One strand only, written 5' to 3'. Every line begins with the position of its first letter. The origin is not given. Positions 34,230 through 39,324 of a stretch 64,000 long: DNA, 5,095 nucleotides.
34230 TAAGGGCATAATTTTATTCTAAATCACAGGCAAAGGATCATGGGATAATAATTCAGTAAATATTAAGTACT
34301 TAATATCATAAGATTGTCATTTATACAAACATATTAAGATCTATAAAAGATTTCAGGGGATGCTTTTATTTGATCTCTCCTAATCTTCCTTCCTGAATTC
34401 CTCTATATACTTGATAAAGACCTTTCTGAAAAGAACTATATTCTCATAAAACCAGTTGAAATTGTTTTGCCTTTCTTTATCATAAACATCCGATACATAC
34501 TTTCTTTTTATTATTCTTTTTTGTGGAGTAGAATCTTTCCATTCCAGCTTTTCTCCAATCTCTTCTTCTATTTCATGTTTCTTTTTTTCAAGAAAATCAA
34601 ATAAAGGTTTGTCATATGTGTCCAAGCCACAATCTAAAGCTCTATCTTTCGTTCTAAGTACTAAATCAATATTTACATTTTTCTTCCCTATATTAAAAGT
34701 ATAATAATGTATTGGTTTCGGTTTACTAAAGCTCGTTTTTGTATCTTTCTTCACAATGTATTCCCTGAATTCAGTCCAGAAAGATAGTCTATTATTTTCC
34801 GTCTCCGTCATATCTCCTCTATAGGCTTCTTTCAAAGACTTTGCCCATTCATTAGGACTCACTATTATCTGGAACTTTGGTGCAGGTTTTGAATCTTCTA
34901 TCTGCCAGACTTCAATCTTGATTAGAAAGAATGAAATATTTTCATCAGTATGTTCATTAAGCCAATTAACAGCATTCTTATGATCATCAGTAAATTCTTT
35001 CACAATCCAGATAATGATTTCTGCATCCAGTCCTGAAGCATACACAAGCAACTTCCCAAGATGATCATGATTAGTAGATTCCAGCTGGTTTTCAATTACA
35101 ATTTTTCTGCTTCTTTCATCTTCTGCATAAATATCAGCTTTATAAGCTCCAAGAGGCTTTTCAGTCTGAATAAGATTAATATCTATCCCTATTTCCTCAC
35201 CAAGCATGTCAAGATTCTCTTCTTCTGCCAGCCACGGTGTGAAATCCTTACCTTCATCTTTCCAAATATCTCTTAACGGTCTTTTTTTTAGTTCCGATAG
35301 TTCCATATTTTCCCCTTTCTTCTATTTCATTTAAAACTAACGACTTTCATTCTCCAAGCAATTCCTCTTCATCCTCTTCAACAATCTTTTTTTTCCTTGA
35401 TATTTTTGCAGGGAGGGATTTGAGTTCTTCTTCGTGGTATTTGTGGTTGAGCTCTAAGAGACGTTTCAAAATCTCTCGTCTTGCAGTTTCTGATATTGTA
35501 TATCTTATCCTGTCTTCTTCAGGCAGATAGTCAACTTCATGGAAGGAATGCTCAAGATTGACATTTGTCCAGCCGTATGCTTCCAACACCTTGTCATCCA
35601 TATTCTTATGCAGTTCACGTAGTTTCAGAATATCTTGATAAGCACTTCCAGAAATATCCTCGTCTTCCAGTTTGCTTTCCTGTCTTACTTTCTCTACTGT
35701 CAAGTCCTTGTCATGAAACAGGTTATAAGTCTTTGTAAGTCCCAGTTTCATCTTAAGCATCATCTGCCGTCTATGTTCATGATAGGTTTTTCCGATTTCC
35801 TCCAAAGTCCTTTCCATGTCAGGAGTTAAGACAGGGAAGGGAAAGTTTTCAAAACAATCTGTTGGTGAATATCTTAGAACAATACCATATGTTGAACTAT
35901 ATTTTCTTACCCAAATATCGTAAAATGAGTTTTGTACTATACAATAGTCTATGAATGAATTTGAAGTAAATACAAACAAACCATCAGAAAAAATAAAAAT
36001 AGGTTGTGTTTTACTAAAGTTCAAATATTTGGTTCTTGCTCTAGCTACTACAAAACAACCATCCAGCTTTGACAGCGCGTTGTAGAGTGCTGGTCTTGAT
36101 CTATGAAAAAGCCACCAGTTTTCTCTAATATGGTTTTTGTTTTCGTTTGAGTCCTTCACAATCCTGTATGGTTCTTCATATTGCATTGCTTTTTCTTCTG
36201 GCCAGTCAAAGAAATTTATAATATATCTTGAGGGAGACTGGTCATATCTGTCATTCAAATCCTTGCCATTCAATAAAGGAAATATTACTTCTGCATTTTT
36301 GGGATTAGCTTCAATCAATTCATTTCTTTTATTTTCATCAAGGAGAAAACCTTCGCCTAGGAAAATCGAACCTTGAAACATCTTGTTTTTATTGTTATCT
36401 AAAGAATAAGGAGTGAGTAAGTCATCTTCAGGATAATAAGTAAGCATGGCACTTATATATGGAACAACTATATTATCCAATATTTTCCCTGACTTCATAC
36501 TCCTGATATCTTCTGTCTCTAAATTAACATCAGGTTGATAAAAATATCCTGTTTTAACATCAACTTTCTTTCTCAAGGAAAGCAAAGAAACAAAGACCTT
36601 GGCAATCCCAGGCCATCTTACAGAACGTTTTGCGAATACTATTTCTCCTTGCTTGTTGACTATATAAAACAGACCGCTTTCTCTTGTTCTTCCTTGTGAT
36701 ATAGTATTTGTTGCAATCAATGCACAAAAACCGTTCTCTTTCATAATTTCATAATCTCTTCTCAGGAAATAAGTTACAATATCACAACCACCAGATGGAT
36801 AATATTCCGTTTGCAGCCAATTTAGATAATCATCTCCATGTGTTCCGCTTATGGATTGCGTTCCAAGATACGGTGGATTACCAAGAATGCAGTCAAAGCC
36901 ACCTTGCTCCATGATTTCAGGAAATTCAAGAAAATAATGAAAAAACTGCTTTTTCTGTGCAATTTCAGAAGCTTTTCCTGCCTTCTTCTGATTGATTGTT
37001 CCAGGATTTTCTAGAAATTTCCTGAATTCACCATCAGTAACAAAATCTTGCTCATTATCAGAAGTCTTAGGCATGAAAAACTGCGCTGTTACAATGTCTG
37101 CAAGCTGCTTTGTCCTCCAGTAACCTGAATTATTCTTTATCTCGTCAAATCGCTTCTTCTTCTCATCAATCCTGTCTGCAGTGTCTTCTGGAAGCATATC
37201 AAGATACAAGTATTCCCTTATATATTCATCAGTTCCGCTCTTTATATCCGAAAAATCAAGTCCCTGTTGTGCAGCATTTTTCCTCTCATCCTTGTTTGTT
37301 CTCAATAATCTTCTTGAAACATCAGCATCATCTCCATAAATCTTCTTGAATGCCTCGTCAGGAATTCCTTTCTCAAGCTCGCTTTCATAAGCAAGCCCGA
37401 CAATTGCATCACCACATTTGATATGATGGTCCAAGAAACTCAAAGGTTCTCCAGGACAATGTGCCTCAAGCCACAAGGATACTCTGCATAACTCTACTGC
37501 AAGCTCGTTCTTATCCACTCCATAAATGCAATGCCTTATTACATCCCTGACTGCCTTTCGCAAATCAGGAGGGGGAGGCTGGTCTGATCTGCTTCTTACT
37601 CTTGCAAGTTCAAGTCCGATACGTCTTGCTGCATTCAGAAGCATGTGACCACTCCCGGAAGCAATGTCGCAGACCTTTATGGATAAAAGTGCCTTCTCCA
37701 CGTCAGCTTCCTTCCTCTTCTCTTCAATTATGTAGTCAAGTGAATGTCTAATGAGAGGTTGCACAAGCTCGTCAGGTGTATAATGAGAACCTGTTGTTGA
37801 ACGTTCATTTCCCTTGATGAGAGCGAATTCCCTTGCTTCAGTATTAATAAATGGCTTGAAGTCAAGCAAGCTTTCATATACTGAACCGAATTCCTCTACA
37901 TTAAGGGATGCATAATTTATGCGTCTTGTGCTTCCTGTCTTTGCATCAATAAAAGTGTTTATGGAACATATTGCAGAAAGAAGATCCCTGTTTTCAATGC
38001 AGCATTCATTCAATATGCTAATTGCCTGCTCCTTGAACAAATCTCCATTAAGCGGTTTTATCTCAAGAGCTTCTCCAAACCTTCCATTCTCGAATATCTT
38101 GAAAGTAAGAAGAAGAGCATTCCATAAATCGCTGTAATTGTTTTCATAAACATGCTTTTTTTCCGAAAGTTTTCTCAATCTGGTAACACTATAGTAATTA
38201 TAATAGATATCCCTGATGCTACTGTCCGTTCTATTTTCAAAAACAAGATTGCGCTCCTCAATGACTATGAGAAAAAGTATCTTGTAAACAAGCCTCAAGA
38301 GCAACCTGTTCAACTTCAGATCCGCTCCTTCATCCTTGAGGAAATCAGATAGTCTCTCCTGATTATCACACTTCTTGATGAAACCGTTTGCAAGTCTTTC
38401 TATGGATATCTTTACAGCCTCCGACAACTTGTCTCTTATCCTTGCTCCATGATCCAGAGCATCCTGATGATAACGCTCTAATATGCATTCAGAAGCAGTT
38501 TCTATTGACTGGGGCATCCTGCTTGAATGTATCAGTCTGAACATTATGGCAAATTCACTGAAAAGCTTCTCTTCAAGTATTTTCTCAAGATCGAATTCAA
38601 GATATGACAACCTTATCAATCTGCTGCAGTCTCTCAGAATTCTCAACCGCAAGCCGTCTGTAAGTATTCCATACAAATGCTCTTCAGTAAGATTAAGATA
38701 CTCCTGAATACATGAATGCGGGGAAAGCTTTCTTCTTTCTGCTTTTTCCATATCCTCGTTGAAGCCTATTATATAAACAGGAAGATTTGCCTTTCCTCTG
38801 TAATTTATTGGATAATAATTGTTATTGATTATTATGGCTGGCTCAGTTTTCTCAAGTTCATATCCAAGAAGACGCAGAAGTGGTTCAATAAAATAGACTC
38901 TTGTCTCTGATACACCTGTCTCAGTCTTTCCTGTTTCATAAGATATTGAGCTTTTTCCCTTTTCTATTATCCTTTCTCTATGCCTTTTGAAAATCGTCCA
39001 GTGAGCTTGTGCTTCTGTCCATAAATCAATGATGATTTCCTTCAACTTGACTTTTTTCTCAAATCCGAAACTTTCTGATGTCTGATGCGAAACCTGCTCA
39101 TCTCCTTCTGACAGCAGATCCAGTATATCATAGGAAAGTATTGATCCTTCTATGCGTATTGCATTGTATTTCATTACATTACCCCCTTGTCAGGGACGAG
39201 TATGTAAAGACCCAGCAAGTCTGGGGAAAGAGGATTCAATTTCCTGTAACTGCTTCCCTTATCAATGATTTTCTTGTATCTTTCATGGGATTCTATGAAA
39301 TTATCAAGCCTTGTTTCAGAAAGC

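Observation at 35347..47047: Atypical class-1-like DISARM operon with helicase, DUF1998-like region and nuclease fused in one polypeptide, and no PLD gene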

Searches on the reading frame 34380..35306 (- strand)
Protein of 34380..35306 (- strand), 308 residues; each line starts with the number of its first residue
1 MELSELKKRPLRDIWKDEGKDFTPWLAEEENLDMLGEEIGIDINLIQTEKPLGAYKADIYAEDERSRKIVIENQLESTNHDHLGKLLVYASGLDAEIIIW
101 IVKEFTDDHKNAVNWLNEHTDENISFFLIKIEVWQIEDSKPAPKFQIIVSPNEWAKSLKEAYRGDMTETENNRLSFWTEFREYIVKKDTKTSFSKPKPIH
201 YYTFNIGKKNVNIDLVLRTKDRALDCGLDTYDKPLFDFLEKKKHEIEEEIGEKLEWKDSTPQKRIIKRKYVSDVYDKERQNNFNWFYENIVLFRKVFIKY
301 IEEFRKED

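Call 3: search_protein_families(library=pfam, proteins=[window:34380-35306:-], max_evalue=0.01)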
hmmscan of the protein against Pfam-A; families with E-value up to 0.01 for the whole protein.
window:34380-35306:- (308 aa): 1 family
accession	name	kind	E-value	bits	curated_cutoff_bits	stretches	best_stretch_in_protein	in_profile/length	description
PF14088.11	DUF4268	-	7.3e-21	75.1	27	1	173-301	2-140/140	Domain of unknown function (DUF4268)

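Call 4: search_protein_families(library=padloc, proteins=[window:34380-35306:-], max_evalue=0.01)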
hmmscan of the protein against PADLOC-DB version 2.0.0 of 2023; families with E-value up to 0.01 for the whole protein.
window:34380-35306:- (308 aa): 4 families
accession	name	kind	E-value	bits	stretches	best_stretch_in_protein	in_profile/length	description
PDLC04911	PDC-S11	-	2.2e-107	357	1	2-303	4-314/318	-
PDLC04912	PDC-S11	-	1.6e-99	331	1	2-302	4-311/313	-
PDLC04914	PDC-S11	-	4.3e-79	264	1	2-305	4-312/314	-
PDLC04913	PDC-S11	-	1.8e-15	54.9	2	98-306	149-369/375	-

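Call 7: search_protein_families(library=ncbifam, proteins=[window:34380-35306:-], max_evalue=0.01)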
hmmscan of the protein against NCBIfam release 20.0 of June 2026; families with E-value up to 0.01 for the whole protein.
window:34380-35306:- (308 aa): 0 families

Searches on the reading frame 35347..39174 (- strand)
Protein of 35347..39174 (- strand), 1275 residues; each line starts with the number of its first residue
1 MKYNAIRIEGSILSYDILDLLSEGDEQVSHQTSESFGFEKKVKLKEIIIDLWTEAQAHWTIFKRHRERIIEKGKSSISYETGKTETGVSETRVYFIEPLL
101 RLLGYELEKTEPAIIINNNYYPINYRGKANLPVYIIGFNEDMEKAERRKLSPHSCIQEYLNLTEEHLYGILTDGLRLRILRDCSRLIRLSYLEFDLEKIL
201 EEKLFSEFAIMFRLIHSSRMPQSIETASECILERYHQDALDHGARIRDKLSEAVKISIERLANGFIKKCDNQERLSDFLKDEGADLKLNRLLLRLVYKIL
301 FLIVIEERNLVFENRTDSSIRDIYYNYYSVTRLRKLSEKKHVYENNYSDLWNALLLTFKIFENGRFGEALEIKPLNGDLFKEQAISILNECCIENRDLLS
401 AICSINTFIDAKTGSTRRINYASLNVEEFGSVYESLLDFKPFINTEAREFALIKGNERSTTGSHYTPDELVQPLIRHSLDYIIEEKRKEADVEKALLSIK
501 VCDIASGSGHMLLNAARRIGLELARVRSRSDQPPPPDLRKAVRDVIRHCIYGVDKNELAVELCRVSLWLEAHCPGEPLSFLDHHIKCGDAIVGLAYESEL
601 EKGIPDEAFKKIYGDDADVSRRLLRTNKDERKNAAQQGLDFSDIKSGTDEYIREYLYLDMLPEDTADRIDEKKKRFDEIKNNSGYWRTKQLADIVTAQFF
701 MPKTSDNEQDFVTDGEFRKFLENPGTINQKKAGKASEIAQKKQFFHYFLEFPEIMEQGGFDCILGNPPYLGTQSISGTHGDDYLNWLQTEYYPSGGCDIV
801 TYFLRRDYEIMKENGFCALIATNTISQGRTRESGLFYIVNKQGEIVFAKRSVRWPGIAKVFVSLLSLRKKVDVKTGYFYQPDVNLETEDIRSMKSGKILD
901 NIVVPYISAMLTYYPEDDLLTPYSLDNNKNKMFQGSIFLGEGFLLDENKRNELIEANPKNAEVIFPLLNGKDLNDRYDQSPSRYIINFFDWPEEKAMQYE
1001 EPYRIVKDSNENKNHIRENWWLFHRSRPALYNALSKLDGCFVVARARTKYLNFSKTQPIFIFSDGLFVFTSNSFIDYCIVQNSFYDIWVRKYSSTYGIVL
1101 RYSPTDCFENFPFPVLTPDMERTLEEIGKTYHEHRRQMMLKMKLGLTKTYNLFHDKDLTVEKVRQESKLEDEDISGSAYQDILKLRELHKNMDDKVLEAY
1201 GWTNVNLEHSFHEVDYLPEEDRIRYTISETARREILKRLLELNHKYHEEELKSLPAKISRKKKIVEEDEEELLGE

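Call 3: search_protein_families(library=pfam, proteins=[window:35347-39174:-], max_evalue=0.01)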
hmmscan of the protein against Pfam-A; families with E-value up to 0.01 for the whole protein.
window:35347-39174:- (1275 aa): 4 families
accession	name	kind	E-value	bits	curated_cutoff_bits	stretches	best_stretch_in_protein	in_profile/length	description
PF07669.17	Eco57I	-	2.9e-25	89.8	25.3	1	548-827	1-140/171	Eco57I restriction-modification methylase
PF20473.4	MmeI_Mtase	-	1.1e-16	61.2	27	2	762-868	138-249/259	MmeI, DNA-methyltransferase domain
PF20466.3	MmeI_TRD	-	1.9e-07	31.1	27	1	928-1115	16-206/207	MmeI, target recognition domain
PF02384.22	N6_Mtase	-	1.9e-05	24.6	20.4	1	456-569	20-99/311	N-6 DNA Methylase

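Call 4: search_protein_families(library=padloc, proteins=[window:35347-39174:-], max_evalue=0.01)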
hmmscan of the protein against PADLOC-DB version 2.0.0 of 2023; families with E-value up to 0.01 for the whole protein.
window:35347-39174:- (1275 aa): 37 families (the best 25 are shown)
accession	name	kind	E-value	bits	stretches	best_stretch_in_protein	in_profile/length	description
PDLC02643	DrmMI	-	1.7e-203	676.9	2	446-1262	540-1328/1347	DrmMI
PDLC02644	DrmMI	-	1.2e-119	398.8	2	742-1251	362-871/988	DrmMI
PDLC02646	DrmMI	-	3.9e-110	367.2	2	739-1246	260-747/792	DrmMI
PDLC03618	REase_MTase_IIG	-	2.3e-103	344.6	4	744-1251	848-1320/1429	Type IIG restriction enzyme-methyltransferase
PDLC02639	DrmMI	-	1.6e-67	226.5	2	746-988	567-797/803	DrmMI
PDLC02640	DrmMI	-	3.6e-67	224.9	2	800-1243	533-970/1015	DrmMI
PDLC02638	DrmMI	-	1.3e-63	213.5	2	450-821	543-934/935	DrmMI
PDLC03627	REase_MTase_IIG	-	1.2e-62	210.1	1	761-1251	564-1029/1136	Type IIG restriction enzyme-methyltransferase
PDLC03599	REase_MTase_IIG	-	5.3e-62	207.9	3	760-1006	470-708/959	Type IIG restriction enzyme-methyltransferase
PDLC02626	DrmD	-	4.3e-38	129.2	1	1072-1252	9-169/276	DrmD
PDLC03598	REase_MTase_IIG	-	3.2e-29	99.4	2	753-1142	474-853/912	Type IIG restriction enzyme-methyltransferase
PDLC03613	REase_MTase_IIG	-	2.6e-25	86.3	3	543-593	564-614/1250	Type IIG restriction enzyme-methyltransferase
PDLC02645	DrmMI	-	4.5e-25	86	3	542-600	661-719/772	DrmMI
PDLC03611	REase_MTase_IIG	-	4.1e-24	82.1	3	457-595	513-655/1532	Type IIG restriction enzyme-methyltransferase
PDLC03609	REase_MTase_IIG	-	4.5e-23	79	3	738-825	537-619/1066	Type IIG restriction enzyme-methyltransferase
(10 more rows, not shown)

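Call 7: search_protein_families(library=ncbifam, proteins=[window:35347-39174:-], max_evalue=0.01)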
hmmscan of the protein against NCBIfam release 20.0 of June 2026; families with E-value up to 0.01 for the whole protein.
window:35347-39174:- (1275 aa): 3 families
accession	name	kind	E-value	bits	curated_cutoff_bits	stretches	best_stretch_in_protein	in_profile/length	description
NF033452.1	BREX_1_MTaseX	exception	4.8e-14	51.2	500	1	477-824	283-567/1210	BREX-1 system adenine-specific DNA-methyltransferase PglX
NF033455.1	BREX_6_MTaseX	exception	1.6e-09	35.9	900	1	751-821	546-609/1319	BREX-6 system adenine-specific DNA-methyltransferase PglX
NF033451.1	BREX_2_MTaseX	equivalog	4.9e-05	21.2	400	1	491-571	217-290/1185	BREX-2 system adenine-specific DNA-methyltransferase PglX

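Call 85: search_solved_structures(query=window:35347-39174:-, max_evalue=0.001)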
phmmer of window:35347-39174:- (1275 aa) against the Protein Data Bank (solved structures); distinct sequences matched with E-value up to 0.001: 0.
